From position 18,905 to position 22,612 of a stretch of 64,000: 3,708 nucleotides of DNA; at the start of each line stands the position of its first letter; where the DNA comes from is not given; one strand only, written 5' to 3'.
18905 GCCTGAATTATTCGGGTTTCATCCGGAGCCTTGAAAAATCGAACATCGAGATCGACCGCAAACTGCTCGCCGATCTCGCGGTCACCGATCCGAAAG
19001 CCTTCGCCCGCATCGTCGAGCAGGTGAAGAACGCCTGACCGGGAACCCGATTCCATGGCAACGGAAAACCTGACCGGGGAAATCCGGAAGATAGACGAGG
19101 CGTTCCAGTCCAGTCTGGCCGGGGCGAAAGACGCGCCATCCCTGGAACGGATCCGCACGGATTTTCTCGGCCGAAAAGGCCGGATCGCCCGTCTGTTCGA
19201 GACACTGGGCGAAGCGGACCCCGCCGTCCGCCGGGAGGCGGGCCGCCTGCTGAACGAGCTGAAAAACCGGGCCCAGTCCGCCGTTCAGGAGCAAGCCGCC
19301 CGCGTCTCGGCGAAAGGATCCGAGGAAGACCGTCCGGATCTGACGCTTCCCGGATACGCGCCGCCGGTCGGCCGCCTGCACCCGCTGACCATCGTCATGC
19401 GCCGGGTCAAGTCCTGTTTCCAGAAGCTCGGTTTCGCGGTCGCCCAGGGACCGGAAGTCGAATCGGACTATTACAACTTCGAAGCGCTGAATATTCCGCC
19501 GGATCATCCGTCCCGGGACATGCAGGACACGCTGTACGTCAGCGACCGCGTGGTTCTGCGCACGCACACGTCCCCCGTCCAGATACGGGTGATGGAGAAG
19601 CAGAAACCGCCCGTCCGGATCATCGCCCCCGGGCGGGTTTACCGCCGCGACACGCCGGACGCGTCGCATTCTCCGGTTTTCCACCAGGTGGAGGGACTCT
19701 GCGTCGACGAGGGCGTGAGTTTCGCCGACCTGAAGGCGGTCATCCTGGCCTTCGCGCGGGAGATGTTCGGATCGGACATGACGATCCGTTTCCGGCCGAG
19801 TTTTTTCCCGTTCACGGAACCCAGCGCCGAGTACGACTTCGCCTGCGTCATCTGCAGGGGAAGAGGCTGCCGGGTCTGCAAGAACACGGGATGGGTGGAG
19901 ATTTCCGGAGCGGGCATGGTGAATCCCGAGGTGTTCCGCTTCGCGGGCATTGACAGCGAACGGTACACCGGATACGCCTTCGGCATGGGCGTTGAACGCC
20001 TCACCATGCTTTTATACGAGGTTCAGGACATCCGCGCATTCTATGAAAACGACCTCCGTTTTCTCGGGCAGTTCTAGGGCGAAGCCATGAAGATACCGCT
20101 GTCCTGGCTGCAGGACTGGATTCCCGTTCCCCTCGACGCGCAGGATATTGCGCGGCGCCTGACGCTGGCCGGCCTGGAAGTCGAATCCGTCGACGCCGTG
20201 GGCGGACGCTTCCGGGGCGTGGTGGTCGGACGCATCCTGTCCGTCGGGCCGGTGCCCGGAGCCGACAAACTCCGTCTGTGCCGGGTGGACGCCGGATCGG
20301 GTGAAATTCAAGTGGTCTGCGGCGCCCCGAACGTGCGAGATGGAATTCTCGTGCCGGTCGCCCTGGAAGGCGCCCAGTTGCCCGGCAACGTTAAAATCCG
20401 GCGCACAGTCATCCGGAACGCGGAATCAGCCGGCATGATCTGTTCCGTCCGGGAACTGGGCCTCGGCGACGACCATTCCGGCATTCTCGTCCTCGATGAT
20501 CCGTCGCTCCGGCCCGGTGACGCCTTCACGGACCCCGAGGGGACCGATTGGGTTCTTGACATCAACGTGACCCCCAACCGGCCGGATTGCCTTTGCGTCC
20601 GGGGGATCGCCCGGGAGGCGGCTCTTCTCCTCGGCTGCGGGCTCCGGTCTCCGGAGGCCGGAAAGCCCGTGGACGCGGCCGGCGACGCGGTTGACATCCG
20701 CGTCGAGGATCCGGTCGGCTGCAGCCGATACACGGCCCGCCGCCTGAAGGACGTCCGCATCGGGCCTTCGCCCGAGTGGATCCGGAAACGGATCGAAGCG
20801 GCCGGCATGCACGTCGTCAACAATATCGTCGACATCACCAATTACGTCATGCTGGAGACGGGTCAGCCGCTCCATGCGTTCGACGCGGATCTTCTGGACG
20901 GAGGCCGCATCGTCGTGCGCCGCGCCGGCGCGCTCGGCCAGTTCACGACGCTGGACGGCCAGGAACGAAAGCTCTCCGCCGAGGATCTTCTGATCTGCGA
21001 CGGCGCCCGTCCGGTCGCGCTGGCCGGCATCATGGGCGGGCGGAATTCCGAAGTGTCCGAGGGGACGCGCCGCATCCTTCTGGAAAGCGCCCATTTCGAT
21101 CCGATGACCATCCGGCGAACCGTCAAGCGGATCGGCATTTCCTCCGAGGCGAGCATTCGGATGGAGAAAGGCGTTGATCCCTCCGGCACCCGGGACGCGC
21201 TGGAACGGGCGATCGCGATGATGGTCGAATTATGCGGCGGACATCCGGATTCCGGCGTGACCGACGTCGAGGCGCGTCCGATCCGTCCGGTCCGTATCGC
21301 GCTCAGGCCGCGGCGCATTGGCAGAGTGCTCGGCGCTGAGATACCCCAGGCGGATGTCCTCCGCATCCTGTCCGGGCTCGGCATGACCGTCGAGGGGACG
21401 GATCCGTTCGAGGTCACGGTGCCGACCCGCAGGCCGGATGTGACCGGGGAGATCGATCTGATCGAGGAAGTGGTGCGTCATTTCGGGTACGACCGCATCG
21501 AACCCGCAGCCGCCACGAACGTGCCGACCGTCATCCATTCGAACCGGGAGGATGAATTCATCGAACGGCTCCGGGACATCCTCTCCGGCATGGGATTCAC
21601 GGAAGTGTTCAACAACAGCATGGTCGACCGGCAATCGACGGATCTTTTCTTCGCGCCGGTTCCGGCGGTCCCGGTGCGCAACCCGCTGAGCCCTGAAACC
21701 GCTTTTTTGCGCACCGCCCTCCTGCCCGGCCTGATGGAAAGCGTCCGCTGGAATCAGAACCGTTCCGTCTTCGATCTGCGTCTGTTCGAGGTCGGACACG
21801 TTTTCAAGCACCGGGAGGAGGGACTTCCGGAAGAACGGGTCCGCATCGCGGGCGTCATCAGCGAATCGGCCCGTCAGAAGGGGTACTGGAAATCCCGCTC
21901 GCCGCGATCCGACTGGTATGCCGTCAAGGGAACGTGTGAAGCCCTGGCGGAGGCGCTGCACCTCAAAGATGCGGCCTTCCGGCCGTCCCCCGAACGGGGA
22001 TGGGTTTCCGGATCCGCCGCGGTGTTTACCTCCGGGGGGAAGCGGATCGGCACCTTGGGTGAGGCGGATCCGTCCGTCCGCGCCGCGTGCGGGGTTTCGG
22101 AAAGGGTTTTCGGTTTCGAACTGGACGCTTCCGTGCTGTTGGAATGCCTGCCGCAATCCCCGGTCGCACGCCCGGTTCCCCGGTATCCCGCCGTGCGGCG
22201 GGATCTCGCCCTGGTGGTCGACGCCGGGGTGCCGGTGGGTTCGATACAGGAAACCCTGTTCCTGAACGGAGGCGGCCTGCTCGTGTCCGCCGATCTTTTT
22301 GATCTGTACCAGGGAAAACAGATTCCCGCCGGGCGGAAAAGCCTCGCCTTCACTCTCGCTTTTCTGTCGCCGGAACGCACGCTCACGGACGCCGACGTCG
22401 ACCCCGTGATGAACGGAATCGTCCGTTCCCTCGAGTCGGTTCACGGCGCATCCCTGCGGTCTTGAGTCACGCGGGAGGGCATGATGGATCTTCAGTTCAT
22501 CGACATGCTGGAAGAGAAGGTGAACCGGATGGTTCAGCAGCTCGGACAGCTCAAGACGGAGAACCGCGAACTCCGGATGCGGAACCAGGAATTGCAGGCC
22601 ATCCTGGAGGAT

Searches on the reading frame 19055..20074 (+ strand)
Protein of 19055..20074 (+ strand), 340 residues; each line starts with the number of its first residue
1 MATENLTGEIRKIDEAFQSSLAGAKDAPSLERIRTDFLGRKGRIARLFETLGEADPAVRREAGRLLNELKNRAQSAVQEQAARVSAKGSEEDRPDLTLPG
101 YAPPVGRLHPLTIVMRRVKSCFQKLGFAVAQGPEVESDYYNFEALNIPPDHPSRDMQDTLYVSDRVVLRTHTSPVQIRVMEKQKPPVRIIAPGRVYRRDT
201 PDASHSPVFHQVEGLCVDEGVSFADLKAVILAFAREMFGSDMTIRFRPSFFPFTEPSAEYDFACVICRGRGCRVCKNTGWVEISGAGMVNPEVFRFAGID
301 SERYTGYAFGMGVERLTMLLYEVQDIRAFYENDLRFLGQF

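Call 52: search_protein_families(library=pfam, proteins=[window:19055-20074:+], max_evalue=0.00001)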
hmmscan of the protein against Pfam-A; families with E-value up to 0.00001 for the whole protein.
window:19055-20074:+ (340 aa): 2 families
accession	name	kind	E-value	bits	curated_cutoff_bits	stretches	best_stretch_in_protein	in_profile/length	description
PF01409.25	tRNA-synt_2d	-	6.7e-101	337.3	19.8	1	95-340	3-246/246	tRNA synthetases class II core domain (F)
PF02912.23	Phe_tRNA-synt_N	-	4.4e-14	52.6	22.3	1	26-88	2-64/69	Aminoacyl tRNA synthetase class II, N-terminal domain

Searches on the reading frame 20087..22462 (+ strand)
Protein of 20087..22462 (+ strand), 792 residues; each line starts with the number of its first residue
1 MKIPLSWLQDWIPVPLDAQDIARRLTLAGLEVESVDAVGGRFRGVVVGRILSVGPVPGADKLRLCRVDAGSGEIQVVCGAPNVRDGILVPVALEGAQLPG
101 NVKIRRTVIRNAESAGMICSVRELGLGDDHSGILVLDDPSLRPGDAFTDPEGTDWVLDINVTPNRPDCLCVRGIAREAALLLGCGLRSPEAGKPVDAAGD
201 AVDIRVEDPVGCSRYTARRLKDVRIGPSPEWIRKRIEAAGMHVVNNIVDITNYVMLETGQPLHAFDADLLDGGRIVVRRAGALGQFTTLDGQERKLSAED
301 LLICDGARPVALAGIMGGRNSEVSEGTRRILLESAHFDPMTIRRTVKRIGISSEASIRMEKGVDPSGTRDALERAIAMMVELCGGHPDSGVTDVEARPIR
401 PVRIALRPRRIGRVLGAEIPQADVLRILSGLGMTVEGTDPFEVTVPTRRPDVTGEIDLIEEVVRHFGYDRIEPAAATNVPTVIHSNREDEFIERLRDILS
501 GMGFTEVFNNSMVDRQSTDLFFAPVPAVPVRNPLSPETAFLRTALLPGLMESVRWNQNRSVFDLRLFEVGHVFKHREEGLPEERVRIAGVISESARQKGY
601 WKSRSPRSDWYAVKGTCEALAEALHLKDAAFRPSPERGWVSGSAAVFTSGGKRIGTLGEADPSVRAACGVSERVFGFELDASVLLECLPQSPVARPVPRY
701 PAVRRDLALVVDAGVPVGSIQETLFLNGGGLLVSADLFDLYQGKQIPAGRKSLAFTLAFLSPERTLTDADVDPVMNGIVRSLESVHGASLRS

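Call 52: search_protein_families(library=pfam, proteins=[window:20087-22462:+], max_evalue=0.00001)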
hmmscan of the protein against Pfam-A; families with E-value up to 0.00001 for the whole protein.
window:20087-22462:+ (792 aa): 5 families
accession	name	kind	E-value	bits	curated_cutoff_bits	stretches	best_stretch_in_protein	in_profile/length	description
PF03483.22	B3_4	-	1.3e-68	230.5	29.3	1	212-384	2-174/174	B3/4 domain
PF17759.6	tRNA_synthFbeta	-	9.8e-47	159.6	22.4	1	479-680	8-213/214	Phenylalanyl tRNA synthetase beta chain CLM domain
PF03147.19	FDX-ACB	-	9.8e-27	93.7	31.1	1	698-791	1-94/94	Ferredoxin-fold anticodon binding domain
PF03484.21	B5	-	4.6e-20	72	28.6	1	404-468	1-67/67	tRNA synthetase B5 domain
PF01588.26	tRNA_bind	-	1e-17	64.4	27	1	45-139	1-90/96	Putative tRNA binding domain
